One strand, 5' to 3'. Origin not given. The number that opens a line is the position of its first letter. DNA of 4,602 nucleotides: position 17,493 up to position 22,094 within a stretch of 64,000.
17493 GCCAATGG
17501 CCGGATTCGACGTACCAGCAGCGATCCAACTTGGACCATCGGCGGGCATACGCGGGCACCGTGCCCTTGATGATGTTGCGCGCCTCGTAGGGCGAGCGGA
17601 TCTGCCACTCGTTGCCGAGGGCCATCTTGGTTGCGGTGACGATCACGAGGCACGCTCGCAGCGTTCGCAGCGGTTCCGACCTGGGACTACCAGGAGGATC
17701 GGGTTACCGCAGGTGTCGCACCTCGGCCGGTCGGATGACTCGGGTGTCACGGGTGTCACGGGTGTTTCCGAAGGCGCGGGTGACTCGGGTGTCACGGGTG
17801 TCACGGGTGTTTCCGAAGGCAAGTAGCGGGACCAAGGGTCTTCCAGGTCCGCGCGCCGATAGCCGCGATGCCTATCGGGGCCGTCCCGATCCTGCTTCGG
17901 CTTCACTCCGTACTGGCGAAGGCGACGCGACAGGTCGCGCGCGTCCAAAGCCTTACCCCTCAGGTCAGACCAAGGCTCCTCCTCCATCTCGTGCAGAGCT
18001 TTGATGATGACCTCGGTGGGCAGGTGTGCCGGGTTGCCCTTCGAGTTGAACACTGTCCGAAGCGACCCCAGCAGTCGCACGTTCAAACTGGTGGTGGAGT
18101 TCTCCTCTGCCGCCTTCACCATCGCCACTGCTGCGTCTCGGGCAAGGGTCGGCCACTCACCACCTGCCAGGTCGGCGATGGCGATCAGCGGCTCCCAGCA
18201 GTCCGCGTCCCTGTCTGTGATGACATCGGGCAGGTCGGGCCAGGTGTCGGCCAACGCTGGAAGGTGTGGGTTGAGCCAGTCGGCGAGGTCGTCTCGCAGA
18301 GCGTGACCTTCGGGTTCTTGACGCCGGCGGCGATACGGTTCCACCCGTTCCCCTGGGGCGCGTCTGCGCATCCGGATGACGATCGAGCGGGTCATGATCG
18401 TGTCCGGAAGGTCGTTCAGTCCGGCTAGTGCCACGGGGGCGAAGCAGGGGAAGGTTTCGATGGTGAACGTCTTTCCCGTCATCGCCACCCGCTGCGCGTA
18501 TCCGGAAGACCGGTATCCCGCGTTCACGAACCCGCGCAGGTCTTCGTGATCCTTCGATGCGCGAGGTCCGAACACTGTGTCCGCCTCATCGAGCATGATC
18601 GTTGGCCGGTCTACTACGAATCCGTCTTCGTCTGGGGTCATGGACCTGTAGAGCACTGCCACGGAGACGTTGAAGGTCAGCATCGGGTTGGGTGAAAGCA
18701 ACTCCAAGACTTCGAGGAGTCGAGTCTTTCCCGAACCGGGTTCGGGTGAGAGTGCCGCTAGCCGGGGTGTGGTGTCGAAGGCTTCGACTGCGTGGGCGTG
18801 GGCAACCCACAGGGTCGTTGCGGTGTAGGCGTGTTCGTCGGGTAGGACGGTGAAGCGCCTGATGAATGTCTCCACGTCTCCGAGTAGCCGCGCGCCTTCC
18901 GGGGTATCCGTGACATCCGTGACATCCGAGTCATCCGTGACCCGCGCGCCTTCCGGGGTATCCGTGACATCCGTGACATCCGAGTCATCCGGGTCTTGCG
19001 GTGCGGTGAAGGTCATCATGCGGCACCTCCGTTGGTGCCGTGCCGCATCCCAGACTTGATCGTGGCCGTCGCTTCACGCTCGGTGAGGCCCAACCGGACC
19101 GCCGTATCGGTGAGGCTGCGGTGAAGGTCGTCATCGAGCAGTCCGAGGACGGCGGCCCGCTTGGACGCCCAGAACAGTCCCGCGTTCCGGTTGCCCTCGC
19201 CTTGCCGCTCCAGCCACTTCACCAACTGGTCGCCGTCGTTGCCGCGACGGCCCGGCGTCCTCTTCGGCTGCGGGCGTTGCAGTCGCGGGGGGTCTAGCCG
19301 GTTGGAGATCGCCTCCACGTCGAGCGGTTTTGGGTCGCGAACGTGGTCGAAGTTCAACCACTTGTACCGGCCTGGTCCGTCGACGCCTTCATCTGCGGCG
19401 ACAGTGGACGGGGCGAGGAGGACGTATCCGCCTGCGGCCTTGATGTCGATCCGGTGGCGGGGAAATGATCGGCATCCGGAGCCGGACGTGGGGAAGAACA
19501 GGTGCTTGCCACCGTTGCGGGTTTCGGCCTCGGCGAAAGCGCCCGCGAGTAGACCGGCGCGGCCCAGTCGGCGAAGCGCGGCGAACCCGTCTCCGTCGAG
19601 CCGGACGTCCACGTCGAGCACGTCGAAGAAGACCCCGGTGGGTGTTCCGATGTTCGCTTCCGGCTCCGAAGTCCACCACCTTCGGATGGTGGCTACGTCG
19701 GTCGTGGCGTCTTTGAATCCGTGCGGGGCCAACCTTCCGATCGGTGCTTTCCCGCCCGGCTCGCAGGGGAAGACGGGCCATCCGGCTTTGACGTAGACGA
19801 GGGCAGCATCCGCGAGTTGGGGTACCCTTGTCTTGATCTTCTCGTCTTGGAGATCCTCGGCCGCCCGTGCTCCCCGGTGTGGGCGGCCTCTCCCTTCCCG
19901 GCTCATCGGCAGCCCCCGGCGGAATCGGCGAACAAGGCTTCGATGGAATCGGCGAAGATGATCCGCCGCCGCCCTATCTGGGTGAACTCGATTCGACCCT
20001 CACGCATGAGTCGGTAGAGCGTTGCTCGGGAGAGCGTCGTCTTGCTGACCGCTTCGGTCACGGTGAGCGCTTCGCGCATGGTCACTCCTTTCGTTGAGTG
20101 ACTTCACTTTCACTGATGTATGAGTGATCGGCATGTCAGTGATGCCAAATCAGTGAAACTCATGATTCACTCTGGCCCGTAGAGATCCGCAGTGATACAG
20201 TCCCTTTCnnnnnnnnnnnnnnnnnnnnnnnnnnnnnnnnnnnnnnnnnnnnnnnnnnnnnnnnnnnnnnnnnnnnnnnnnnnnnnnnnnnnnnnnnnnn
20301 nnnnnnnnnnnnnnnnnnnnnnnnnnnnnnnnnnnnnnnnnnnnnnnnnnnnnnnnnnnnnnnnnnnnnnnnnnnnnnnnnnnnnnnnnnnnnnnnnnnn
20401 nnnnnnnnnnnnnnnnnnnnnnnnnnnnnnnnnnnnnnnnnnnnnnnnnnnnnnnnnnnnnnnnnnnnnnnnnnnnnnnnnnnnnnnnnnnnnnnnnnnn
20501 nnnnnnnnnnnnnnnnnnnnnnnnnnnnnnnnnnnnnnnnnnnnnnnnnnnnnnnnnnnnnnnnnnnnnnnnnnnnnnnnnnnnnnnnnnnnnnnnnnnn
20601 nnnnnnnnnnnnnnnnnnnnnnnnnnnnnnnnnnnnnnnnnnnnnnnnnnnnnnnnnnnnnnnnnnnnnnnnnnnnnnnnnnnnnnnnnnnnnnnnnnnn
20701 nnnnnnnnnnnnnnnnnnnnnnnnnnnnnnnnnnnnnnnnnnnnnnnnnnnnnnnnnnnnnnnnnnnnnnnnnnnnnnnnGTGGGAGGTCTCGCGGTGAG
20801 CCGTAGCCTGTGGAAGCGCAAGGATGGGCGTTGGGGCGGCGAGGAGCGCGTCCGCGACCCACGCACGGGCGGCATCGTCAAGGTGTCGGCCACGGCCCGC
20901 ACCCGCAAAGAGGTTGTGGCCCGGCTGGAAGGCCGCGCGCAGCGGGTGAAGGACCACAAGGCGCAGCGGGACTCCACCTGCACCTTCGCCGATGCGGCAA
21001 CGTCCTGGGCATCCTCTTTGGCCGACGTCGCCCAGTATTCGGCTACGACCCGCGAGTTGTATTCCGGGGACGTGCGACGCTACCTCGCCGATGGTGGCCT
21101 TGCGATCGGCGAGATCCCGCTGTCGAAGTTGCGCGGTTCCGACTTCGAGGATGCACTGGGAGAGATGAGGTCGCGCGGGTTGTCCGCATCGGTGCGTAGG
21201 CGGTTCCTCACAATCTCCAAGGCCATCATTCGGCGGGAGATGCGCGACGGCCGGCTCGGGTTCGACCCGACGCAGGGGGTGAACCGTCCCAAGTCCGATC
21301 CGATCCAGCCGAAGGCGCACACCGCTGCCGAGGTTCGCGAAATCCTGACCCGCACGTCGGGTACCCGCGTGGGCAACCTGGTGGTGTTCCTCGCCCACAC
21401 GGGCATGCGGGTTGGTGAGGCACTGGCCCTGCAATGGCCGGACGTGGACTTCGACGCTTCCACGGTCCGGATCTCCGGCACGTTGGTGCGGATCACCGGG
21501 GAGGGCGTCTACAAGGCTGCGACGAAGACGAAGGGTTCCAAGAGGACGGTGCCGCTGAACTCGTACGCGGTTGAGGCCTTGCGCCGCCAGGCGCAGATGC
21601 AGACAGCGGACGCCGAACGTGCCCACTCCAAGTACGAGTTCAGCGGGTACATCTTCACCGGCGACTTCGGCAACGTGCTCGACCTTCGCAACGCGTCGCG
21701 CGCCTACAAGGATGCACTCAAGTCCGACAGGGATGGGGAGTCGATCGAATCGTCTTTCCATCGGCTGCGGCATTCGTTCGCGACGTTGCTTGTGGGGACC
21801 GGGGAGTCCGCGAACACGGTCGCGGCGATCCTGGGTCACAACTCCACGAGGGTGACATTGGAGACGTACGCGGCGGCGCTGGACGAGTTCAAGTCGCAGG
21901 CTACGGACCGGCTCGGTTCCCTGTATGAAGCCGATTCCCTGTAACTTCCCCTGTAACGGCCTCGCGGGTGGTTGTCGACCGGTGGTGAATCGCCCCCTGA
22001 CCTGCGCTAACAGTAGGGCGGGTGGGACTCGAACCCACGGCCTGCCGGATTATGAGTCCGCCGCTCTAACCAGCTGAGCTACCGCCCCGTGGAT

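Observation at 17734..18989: Inverted arrays of GTCACGG-containing tandem units at both ends of the DUF3631 gene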

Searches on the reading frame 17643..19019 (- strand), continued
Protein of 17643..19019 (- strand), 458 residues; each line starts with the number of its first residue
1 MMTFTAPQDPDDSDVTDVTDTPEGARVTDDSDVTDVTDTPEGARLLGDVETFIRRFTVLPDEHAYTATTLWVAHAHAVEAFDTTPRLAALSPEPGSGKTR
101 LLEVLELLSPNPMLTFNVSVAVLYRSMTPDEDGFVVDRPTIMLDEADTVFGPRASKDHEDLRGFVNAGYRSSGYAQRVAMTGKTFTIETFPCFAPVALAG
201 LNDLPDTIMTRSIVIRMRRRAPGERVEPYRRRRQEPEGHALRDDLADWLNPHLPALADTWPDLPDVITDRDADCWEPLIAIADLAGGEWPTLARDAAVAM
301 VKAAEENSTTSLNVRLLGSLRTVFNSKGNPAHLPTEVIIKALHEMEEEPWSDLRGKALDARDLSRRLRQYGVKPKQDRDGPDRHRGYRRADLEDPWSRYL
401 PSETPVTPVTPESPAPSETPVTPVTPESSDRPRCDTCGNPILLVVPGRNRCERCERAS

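Call 41: predict_structure(alignment_id=A1)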
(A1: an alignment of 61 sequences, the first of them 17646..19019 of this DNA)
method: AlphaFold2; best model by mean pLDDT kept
length: 458 residues; sequences in the alignment: 61
mean_pLDDT: 87.2   pTM: 0.74
mean pLDDT of the five models: 87.2, 86.7, 86.3, 85.6, 85.5
residues with pLDDT >= 90: 309; 70-90: 79; 50-70: 28; < 50: 42
segments of 3 or more residues with pLDDT < 50: 1-8, 13-29, 414-416, 418-428
pLDDT, mean of each block of 10 residues (from residue 1): 42 45 48 64 98 98 98 98 97 92 98 81 87 85 93 86 93 93 95 96 88 94 93 98 98 98 96 97 98 98 81 91 97 98 95 92 96 95 96 93 69 49 45 91 89 87
secondary structure, 60 per line:
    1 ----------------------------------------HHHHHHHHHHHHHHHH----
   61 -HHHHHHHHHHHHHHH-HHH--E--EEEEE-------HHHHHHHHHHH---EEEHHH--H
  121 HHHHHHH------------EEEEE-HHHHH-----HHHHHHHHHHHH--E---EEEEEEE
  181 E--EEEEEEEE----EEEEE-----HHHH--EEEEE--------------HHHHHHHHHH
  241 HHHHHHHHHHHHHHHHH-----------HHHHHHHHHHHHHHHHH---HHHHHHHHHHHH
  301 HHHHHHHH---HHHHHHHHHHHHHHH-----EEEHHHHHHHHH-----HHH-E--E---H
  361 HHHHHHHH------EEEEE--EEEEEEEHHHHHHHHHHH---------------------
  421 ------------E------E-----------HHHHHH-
elements in order: H41-56 H62-76 E86-90 H98-108 E112-114 H120-127 E140-144 H146-150 H156-167 E174-181 E184-191 E196-200 H206-209 E212-216 H231-257 H269-285 H289-308 H312-326 E332-334 H335-343 H360-368 E375-379 E382-388 H389-399 H452-457

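Call 44: fold_search(model_id=the predicted structure, library=pdb)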
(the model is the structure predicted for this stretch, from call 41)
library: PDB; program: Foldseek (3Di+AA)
matches with E <= 10: 870; with E <= 0.001: 253
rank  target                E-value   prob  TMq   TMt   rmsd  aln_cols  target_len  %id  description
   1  8s0e_3                5.0e-08  1.00  0.32  0.34  17.3       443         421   12  H. sapiens OCCM bound to double stranded DNA (released 2024-10-02)
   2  9bcx_4                1.4e-06  1.00  0.31  0.22  17.5       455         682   12  Cryo-EM structure of the S. cerevisiae ORC-Cdc6-Mcm2-7-DNA complex with a fully closed Mcm2-Mcm5 DNA entry gate (released 2025-01-01)
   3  7jgr_G                1.9e-06  1.00  0.21  0.25  17.6       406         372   13  Structure of Drosophila ORC bound to DNA (84 bp) and Cdc6 (released 2020-09-09)
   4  9lxd_4                2.1e-06  1.00  0.33  0.23  10.9       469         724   12  Structure of DNA-free MCM SH at 3.2 Angstroms resolution (released 2026-02-18)
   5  8x7t_A                2.3e-06  1.00  0.31  0.26   9.6       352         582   14  MCM in the Apo state. (released 2024-01-17)
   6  8kg8_4                2.6e-06  1.00  0.32  0.23  12.3       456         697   12  Yeast replisome in state II (released 2023-12-06)
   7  9bcx_5                2.8e-06  1.00  0.34  0.26  13.1       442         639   13  Cryo-EM structure of the S. cerevisiae ORC-Cdc6-Mcm2-7-DNA complex with a fully closed Mcm2-Mcm5 DNA entry gate (released 2025-01-01)
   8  8kg6_4                3.4e-06  1.00  0.33  0.24  11.2       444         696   13  Yeast replisome in state I (released 2023-12-06)
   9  6skl_4                4.3e-06  1.00  0.31  0.23  11.2       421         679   12  Cryo-EM structure of the CMG Fork Protection Complex at a replication fork - Conformation 1 (released 2020-05-06)
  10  8q67_F                4.8e-06  1.00  0.30  0.25   8.9       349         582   13  Crystal structure of a homohexameric MCM from M. acidophilum (released 2025-03-12)
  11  6mii_A                5.7e-06  1.00  0.24  0.20  15.9       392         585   13  Crystal structure of minichromosome maintenance protein MCM/DNA complex (released 2019-07-24)
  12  6mii_E                6.0e-06  1.00  0.24  0.20  16.3       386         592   13  Crystal structure of minichromosome maintenance protein MCM/DNA complex (released 2019-07-24)
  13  9caq_F                6.3e-06  1.00  0.28  0.23  11.4       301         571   12  Cryo-EM structure of a human MCM2-7 double hexamer formed from independently loaded MCM2-7 single hexamers (released 2024-10-02)
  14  8s0f_3                6.7e-06  1.00  0.27  0.33  16.3       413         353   10  H. sapiens OC1M bound to double stranded DNA (released 2024-10-02)
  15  7plo_5                7.5e-06  1.00  0.25  0.19  16.9       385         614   14  H. sapiens replisome-CUL2/LRR1 complex (released 2021-11-10)
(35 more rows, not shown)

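Call 45: find_encoding_contigs(protein=P0001, flank=3000, max_places=4)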
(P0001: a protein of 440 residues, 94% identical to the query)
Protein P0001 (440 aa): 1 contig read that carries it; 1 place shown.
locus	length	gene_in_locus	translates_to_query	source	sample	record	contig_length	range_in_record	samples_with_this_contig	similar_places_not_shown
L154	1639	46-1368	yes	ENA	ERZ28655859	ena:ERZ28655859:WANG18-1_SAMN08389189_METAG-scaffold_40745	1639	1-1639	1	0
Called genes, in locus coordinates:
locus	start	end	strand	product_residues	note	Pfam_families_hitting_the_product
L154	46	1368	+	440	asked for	PF12307:DUF3631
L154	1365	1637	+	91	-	?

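Call 46: find_encoding_contigs(protein=window:17643-19019:-, flank=10000, max_places=4)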
Protein window:17643-19019:- (458 aa): no gene with exactly this product is on record in the collection.

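Call 55: find_encoding_contigs(protein=P0009, flank=2500, max_places=1)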
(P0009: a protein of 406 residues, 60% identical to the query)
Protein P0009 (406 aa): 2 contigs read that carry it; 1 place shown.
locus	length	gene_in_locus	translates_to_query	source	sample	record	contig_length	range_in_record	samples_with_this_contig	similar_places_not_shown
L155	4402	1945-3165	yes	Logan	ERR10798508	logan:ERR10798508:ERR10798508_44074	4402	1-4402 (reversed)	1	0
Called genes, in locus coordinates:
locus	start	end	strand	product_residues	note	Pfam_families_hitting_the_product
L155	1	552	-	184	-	?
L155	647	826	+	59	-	PF12728:HTH_17 (weak)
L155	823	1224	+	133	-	-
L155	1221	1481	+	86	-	-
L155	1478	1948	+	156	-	-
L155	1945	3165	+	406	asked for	PF12307:DUF3631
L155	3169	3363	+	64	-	-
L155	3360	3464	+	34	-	-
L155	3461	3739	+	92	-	-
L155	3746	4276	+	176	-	-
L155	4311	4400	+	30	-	?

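Call 56: find_encoding_contigs(protein=P0015, flank=2500, max_places=1)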
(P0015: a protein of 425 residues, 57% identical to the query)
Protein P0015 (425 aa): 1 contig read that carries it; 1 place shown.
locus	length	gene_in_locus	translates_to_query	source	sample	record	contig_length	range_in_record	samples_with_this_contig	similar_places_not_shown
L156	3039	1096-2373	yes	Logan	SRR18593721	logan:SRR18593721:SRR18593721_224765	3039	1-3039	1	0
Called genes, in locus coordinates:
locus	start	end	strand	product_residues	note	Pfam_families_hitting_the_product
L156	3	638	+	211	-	?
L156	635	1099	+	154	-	-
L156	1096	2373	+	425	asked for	PF12307:DUF3631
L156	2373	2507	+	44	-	-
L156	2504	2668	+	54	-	-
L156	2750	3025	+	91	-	-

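Call 57: find_encoding_contigs(protein=P0004, flank=8000, max_places=2)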
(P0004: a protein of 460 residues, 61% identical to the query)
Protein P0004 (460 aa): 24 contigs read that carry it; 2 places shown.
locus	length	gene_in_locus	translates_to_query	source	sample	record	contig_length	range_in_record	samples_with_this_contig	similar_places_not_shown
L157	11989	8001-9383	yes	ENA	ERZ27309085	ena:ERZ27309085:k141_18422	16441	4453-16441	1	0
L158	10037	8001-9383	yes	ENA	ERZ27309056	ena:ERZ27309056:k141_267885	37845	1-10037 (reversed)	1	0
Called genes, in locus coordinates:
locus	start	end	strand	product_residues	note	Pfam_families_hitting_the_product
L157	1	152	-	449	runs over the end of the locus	PF00202:Aminotran_3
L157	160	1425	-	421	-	PF01266:DAO, PF12831:FAD_oxidored (weak), PF13738:Pyr_redox_3 (faint)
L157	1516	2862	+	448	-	PF00202:Aminotran_3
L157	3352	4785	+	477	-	PF03951:Gln-synt_N, PF00120:Gln-synt_C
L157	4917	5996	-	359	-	PF00589:Phage_integrase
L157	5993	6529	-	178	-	-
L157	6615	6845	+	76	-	PF12728:HTH_17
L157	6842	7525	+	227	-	PF02195:ParB_N (faint)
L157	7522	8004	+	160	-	-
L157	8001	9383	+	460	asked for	PF12307:DUF3631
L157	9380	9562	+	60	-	PF24623:Phage_zn_bind_8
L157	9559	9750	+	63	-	-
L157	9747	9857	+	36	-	-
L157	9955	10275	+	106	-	-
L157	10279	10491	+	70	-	-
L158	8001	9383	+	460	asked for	PF12307:DUF3631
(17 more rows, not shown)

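Call 63: find_encoding_contigs(protein=window:17643-19016:-, flank=10000, max_places=3)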
Protein window:17643-19016:- (457 aa): no gene with exactly this product is on record in the collection.

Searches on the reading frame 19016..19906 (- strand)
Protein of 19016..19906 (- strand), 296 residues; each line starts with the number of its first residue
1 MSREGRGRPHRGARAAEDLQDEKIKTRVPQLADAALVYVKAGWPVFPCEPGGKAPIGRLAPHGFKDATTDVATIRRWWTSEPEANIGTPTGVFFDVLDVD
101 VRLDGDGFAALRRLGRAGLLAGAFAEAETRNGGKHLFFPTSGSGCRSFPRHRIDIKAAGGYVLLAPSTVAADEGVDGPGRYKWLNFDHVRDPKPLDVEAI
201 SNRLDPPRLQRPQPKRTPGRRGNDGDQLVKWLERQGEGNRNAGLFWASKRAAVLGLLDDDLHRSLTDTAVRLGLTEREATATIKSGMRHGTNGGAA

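Call 7: search_protein_families(library=pfam, proteins=[window:19016-19906:-], max_evalue=0.01)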
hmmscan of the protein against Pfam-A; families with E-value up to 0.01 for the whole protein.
window:19016-19906:- (296 aa): 1 family
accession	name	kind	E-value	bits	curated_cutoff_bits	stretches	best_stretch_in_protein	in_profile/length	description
PF09250.16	Prim-Pol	-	1.7e-33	116.7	22.8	1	35-194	1-154/158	Bifunctional DNA primase/polymerase, N-terminal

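Call 37: search_protein_families(library=phrogs, proteins=[window:19016-19906:-], max_evalue=0.001)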
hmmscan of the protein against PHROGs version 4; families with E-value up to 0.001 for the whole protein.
window:19016-19906:- (296 aa): 5 families
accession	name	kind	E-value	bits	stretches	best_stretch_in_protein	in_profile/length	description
phrog_5852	-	DNA, RNA and nucleotide metabolism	8.1e-34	118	1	12-170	46-221/242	DNA polymerase/primase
phrog_1156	-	DNA, RNA and nucleotide metabolism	3.5e-22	79.8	1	23-207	5-195/855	DNA primase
phrog_695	-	DNA, RNA and nucleotide metabolism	7.1e-15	55.8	1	30-289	7-267/704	DNA polymerase/primase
phrog_5177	-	DNA, RNA and nucleotide metabolism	1.1e-13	51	1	28-103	17-94/876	DNA polymerase/primase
phrog_906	-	DNA, RNA and nucleotide metabolism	5.7e-07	29.7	1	60-171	81-223/872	DNA polymerase/primase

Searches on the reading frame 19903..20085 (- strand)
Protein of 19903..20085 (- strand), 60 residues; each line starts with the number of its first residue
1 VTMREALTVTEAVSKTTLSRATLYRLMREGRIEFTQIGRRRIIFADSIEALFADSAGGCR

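Call 7: search_protein_families(library=pfam, proteins=[window:19903-20085:-], max_evalue=0.01)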
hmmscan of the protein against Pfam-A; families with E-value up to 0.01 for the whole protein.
window:19903-20085:- (60 aa): 3 families
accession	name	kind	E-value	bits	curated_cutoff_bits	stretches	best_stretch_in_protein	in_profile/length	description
PF12728.13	HTH_17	-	3.8e-09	37.1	27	1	7-53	2-48/51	Helix-turn-helix domain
PF05930.18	Phage_AlpA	-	0.0001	22.5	21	1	7-31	4-28/51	Prophage CP4-57 regulatory protein (AlpA)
PF09339.16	HTH_IclR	-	0.005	17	22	1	3-28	15-40/52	IclR helix-turn-helix domain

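Call 37: search_protein_families(library=phrogs, proteins=[window:19903-20085:-], max_evalue=0.001)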
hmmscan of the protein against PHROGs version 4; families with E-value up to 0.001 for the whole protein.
window:19903-20085:- (60 aa): 3 families
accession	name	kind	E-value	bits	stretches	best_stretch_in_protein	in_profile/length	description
phrog_66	-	integration and excision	7.6e-07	30.1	1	1-54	88-142/412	excisionase and transcriptional regulator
phrog_1840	-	integration and excision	0.0002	22.7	1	3-50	3-51/90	excisionase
phrog_25262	-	unknown function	0.00046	21.1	1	2-45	30-73/106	-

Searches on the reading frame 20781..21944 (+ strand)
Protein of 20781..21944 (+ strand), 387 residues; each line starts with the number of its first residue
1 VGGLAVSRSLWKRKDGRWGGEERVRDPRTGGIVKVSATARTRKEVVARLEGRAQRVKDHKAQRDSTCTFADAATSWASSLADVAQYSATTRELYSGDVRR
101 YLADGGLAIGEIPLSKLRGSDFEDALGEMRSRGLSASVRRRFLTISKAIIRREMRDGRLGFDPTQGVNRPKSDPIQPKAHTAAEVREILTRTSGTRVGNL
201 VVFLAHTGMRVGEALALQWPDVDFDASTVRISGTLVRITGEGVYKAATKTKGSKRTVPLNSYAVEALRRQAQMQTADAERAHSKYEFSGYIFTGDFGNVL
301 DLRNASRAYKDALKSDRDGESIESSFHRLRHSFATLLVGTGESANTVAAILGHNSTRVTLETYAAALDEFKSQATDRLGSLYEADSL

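Call 7: search_protein_families(library=pfam, proteins=[window:20781-21944:+], max_evalue=0.01)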
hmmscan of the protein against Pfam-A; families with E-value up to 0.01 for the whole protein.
window:20781-21944:+ (387 aa): 1 family
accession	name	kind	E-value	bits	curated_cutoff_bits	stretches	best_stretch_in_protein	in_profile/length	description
PF00589.27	Phage_integrase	-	1.3e-25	90.6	27.1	1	185-367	8-169/172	Phage integrase family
